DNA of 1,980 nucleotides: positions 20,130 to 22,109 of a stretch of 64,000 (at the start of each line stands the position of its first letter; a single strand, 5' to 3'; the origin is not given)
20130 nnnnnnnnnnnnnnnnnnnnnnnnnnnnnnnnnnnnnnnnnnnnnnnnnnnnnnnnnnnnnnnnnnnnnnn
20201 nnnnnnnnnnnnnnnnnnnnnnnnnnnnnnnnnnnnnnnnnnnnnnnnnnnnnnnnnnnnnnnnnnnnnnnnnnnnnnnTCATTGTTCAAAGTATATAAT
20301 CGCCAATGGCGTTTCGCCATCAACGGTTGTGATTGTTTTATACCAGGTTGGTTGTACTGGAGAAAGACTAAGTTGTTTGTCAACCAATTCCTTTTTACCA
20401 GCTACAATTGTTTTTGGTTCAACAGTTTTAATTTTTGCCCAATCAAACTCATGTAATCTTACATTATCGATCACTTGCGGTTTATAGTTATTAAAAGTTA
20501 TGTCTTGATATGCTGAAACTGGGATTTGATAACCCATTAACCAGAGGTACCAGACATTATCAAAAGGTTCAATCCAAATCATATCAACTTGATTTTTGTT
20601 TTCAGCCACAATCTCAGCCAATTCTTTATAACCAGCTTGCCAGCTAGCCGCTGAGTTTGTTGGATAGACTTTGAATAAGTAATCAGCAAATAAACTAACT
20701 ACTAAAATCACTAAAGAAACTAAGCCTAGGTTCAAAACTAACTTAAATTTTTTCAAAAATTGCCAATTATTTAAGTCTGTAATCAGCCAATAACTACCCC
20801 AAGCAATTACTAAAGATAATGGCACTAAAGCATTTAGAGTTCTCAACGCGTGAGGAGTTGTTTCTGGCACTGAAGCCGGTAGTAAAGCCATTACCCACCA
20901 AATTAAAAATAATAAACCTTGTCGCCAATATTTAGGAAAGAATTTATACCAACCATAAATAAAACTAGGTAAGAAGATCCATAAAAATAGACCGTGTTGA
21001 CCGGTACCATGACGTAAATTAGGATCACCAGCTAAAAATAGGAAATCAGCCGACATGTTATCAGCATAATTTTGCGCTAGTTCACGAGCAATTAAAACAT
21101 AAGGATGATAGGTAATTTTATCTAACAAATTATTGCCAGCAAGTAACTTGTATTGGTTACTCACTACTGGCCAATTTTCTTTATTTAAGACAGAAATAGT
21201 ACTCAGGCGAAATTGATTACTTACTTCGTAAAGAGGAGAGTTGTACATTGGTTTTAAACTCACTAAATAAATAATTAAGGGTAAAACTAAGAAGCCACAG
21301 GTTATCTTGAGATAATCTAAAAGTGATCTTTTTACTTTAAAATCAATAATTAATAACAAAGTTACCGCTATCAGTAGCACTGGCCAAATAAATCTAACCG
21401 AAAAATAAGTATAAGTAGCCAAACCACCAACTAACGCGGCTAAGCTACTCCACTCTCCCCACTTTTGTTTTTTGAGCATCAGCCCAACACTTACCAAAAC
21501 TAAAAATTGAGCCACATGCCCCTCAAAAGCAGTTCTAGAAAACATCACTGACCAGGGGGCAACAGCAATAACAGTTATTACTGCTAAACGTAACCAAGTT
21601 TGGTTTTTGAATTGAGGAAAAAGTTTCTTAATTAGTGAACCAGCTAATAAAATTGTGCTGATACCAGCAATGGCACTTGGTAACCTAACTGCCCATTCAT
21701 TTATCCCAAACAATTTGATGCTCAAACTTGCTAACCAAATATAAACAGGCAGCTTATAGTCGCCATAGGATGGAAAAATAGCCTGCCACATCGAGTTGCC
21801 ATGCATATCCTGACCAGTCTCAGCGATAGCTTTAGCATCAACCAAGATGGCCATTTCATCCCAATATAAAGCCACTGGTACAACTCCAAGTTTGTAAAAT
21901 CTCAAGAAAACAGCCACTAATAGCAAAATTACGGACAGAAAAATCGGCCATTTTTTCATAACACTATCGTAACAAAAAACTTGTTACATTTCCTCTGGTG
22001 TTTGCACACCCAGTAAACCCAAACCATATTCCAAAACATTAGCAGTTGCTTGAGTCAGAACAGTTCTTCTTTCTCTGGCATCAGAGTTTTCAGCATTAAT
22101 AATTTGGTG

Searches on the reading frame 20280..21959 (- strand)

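Call 28: search_protein_families(library=pfam, proteins=[window:20280-21959:-], max_evalue=0.001)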
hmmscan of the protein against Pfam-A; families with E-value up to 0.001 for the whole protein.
window:20280-21959:- (559 aa): 1 family
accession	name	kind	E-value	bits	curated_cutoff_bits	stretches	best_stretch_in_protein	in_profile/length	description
PF13231.12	PMT_2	-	1.3e-08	35.7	26.1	1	71-229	4-158/160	Dolichyl-phosphate-mannose-protein mannosyltransferase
